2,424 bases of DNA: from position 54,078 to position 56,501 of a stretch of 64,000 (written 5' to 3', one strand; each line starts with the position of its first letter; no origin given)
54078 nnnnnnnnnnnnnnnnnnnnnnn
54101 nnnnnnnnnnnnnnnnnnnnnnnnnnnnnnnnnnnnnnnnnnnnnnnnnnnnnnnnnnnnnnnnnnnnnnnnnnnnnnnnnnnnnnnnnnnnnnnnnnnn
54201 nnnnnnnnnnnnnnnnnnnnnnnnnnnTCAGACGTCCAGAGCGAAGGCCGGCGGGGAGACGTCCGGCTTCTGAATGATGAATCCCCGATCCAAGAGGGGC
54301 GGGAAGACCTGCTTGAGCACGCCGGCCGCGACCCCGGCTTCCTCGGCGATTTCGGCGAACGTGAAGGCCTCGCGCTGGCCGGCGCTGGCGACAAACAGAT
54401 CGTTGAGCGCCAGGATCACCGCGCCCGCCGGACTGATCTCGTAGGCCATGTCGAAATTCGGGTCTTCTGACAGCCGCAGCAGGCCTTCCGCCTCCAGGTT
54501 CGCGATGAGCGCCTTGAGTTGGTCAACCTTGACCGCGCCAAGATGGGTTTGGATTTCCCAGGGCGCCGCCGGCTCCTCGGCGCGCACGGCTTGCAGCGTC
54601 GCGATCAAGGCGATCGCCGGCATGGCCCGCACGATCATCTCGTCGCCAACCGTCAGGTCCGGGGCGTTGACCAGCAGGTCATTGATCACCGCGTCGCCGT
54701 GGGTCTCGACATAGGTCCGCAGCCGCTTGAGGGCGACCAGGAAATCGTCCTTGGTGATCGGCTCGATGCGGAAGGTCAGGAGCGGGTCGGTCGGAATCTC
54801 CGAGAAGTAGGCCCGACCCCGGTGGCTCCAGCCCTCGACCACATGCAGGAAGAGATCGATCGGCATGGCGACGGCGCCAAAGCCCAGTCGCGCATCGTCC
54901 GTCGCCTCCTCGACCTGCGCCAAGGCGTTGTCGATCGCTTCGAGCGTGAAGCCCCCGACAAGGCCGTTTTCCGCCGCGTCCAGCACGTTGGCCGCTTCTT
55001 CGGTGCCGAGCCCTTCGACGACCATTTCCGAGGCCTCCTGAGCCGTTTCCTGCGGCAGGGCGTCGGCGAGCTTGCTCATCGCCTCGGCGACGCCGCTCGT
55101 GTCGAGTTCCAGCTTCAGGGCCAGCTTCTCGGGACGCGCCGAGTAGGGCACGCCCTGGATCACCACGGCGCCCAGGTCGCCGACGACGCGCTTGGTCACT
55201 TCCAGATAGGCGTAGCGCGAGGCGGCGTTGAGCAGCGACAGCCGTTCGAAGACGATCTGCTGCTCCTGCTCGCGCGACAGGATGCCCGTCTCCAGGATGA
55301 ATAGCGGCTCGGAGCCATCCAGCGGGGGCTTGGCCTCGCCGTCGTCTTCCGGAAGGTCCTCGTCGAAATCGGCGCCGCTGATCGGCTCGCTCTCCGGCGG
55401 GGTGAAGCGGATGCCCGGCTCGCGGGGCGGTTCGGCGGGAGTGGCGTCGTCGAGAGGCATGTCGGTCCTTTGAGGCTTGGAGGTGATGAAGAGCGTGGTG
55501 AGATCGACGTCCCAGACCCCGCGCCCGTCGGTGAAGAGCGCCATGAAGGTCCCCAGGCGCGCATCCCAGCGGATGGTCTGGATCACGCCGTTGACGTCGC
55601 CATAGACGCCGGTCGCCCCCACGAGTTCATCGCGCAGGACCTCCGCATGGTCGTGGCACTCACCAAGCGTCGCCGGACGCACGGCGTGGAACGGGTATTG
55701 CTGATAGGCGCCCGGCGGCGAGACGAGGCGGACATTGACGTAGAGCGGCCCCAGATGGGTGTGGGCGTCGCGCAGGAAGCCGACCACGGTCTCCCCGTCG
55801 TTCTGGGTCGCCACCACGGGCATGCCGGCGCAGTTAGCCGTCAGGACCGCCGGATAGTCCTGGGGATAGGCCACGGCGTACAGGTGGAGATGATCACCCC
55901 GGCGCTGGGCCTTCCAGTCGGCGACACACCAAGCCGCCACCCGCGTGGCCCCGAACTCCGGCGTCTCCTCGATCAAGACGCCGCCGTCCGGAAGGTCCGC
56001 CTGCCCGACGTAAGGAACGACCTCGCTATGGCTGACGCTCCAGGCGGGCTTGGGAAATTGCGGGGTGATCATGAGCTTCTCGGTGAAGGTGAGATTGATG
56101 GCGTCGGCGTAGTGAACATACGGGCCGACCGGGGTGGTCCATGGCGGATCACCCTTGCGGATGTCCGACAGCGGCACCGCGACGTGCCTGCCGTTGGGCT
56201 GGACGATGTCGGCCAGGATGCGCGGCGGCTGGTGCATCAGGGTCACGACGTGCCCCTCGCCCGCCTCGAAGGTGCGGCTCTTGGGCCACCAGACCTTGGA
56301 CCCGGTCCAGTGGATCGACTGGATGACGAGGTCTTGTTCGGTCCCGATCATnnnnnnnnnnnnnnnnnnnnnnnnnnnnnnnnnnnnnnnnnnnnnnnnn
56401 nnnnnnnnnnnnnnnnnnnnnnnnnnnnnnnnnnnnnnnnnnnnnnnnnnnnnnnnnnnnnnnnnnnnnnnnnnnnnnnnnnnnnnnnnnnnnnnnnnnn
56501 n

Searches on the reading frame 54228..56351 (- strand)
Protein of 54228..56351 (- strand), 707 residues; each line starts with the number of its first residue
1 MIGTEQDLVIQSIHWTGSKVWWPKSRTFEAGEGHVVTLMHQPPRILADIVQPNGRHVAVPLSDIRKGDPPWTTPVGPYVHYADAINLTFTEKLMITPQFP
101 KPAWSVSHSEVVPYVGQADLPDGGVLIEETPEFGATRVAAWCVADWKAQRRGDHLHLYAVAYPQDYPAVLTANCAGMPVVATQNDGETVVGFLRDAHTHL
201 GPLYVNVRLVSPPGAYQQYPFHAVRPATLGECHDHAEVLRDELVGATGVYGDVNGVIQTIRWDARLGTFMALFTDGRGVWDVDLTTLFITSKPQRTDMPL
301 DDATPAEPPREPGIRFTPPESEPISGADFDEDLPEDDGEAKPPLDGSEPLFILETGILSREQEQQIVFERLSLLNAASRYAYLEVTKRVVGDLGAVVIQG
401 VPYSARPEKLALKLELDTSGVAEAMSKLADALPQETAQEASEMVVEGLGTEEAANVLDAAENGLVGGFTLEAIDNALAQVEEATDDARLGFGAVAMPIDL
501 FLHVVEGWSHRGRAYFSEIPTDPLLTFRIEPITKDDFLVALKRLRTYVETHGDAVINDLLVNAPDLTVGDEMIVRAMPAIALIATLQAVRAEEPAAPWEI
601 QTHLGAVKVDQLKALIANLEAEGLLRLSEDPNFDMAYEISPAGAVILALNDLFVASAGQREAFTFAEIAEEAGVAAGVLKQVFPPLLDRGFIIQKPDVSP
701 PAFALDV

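Call 52: search_protein_families(library=pfam, proteins=[window:54228-56351:-], max_evalue=0.01)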
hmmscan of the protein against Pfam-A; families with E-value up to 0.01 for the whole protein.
window:54228-56351:- (707 aa): 0 families

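Call 56: search_protein_families(library=phrogs, proteins=[window:54228-56351:-], max_evalue=0.001)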
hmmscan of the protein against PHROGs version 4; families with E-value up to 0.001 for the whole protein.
window:54228-56351:- (707 aa): 1 family
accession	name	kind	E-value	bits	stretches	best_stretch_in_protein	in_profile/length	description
phrog_12845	-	unknown function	0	1437.2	1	36-707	1-672/672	-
